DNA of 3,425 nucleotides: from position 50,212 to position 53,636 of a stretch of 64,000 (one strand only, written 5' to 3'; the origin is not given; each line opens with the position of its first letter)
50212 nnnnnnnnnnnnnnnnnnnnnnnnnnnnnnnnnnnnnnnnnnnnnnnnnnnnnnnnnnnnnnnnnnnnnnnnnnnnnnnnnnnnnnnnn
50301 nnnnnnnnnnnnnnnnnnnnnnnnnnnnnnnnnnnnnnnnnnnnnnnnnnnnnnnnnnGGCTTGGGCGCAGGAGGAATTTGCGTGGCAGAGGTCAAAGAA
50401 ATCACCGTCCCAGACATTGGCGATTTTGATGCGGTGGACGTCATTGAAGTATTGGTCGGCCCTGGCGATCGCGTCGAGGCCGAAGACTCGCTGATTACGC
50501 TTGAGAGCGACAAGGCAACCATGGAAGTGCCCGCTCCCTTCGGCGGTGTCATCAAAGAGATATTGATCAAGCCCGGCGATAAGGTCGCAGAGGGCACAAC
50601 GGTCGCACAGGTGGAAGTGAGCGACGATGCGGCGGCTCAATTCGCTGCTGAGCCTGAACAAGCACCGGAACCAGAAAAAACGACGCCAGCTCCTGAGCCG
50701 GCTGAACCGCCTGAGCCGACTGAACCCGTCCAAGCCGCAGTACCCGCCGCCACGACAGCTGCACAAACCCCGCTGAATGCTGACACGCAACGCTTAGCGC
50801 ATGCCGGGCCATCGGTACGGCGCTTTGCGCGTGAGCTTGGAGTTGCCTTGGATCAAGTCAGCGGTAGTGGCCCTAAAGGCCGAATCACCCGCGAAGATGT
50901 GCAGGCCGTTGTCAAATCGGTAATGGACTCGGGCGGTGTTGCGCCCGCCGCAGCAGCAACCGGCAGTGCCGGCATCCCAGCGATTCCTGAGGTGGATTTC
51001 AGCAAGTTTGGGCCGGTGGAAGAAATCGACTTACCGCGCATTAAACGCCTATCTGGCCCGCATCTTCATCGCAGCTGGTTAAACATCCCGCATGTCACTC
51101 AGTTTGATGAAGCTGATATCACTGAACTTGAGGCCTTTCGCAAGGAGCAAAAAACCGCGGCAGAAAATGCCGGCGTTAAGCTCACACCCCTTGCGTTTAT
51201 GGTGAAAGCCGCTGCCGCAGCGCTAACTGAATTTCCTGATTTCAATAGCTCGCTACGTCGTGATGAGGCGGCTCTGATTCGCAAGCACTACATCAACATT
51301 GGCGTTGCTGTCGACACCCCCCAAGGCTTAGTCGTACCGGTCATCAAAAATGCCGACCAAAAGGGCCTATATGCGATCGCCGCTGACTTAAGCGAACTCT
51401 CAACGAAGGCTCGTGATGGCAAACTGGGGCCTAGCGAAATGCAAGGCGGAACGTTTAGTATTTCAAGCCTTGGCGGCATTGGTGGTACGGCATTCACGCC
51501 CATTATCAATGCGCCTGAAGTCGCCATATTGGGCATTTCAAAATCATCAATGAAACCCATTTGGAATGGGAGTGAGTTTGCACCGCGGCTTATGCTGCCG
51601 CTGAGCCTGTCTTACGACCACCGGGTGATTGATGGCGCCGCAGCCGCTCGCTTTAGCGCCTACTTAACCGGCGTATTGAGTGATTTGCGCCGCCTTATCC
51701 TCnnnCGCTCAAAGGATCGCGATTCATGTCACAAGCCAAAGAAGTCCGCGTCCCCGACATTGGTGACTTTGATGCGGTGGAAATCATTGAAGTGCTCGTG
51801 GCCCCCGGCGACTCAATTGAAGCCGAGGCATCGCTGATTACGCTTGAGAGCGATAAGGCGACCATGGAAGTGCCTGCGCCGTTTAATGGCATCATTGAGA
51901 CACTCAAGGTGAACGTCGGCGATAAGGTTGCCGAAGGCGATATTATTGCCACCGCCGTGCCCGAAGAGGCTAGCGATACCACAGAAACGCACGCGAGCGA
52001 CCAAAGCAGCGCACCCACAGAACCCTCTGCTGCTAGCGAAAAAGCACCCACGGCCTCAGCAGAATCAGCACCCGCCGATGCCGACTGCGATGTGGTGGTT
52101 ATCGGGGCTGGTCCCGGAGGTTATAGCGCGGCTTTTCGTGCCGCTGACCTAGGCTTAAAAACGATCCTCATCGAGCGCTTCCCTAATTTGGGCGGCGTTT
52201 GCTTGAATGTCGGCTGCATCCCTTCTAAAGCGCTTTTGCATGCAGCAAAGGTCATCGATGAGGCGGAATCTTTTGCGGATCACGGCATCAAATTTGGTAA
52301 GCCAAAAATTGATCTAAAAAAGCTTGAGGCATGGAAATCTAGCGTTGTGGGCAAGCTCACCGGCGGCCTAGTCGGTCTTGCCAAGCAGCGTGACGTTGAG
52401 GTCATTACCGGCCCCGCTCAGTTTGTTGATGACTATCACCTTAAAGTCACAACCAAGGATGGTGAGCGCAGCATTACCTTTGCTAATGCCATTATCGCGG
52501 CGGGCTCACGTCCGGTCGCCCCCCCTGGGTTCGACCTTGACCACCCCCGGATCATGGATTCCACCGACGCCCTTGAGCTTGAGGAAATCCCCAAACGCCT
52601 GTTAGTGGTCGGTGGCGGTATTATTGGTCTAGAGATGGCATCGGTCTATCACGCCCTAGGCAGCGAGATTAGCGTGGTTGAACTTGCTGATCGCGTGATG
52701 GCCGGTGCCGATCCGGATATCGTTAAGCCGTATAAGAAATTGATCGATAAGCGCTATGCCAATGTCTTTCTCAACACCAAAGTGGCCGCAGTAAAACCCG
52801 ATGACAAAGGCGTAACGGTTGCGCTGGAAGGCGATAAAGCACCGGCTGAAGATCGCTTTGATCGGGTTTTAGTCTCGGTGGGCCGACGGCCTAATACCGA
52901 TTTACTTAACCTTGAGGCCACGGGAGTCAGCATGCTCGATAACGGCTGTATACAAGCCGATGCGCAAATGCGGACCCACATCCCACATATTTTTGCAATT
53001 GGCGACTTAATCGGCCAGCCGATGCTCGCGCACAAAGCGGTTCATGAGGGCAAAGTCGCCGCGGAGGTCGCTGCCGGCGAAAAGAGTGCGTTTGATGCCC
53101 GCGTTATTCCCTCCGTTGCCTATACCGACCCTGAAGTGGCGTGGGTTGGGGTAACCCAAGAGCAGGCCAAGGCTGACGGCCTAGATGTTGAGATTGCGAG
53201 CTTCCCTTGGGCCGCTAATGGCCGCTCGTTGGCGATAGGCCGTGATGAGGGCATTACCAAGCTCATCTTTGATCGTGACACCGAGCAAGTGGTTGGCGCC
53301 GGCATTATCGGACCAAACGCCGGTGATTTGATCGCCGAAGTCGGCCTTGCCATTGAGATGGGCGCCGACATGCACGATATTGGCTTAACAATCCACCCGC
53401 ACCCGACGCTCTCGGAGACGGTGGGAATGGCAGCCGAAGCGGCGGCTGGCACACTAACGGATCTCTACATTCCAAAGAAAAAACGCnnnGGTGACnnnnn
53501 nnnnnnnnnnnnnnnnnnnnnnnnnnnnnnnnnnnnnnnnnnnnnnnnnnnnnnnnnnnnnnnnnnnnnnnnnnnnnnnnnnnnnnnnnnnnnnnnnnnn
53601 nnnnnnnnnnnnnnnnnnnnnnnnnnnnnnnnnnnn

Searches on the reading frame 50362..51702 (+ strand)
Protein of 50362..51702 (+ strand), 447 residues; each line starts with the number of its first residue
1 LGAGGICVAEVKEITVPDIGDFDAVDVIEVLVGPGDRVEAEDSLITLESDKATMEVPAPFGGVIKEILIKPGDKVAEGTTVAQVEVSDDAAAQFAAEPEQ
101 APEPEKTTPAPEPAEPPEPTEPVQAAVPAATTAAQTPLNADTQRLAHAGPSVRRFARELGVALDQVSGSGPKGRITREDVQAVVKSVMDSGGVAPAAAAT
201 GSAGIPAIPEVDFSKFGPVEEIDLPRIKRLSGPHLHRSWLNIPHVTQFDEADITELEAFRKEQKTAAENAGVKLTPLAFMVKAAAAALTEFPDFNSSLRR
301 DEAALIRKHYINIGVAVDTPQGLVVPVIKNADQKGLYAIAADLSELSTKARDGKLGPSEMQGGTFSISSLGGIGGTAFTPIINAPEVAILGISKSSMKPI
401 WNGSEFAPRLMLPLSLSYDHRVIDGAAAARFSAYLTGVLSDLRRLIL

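Call 4: search_protein_families(library=pfam, proteins=[window:50362-51702:+])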
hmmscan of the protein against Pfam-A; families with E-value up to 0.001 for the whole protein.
window:50362-51702:+ (447 aa): 3 families
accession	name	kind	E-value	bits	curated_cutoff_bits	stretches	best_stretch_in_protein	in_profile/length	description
PF00198.28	2-oxoacid_dh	-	8e-83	277.9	23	1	219-446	4-231/232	2-oxoacid dehydrogenases acyltransferase (catalytic domain)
PF00364.28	Biotin_lipoyl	-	2.1e-20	72.8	22.1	1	12-83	1-72/73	Biotin-requiring enzyme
PF02817.22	E3_binding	-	2e-16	60.3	23.7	1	147-181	2-36/36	e3 binding domain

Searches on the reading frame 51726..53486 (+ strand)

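Call 4: search_protein_families(library=pfam, proteins=[window:51726-53486:+])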
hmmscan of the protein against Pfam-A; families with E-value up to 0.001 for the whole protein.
window:51726-53486:+ (587 aa): 14 families
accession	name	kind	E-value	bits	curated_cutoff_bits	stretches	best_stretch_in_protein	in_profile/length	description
PF07992.20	Pyr_redox_2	-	8.8e-70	235.8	26.1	1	122-442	2-291/291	Pyridine nucleotide-disulphide oxidoreductase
PF02852.28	Pyr_redox_dim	-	4.9e-37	126.9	25.3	1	461-569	1-109/110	Pyridine nucleotide-disulphide oxidoreductase, dimerisation domain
PF00364.28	Biotin_lipoyl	-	4.6e-21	74.9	22.1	1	5-76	1-72/73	Biotin-requiring enzyme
PF00070.33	Pyr_redox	-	4.1e-20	72.5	22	1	291-367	1-79/82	Pyridine nucleotide-disulphide oxidoreductase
PF12831.13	FAD_oxidored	-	8e-10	39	27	1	122-161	1-40/416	FAD dependent oxidoreductase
PF13738.12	Pyr_redox_3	-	1.1e-09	38.4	30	1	238-426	113-305/305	Pyridine nucleotide-disulphide oxidoreductase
PF01134.28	GIDA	-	2.9e-07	30.3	22.1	1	122-181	1-57/391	Glucose inhibited division protein A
PF00890.30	FAD_binding_2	-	1.8e-06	27.8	20.4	1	122-157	1-36/414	FAD binding domain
PF01946.23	Thi4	-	6.6e-06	26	26.2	1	119-165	16-63/235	Thi4 family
PF01262.27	AlaDh_PNT_C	-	9.8e-06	25.6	23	0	289-325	28-64/214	Alanine dehydrogenase/PNT, C-terminal domain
PF13450.12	NAD_binding_8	-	1.6e-05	25.5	21.9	1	125-159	1-35/68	NAD(P)-binding Rossmann-like domain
PF03486.20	HI0933_like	-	3.3e-05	23.9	50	0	122-156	2-36/244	HI0933-like protein Rossmann domain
PF13533.13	Biotin_lipoyl_2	-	9e-05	22.7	29.8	1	51-76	5-30/32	Biotin-lipoyl like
PF13434.12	Lys_Orn_oxgnase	-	0.00096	18.8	21.3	0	236-311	131-210/339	L-lysine 6-monooxygenase/L-ornithine 5-monooxygenase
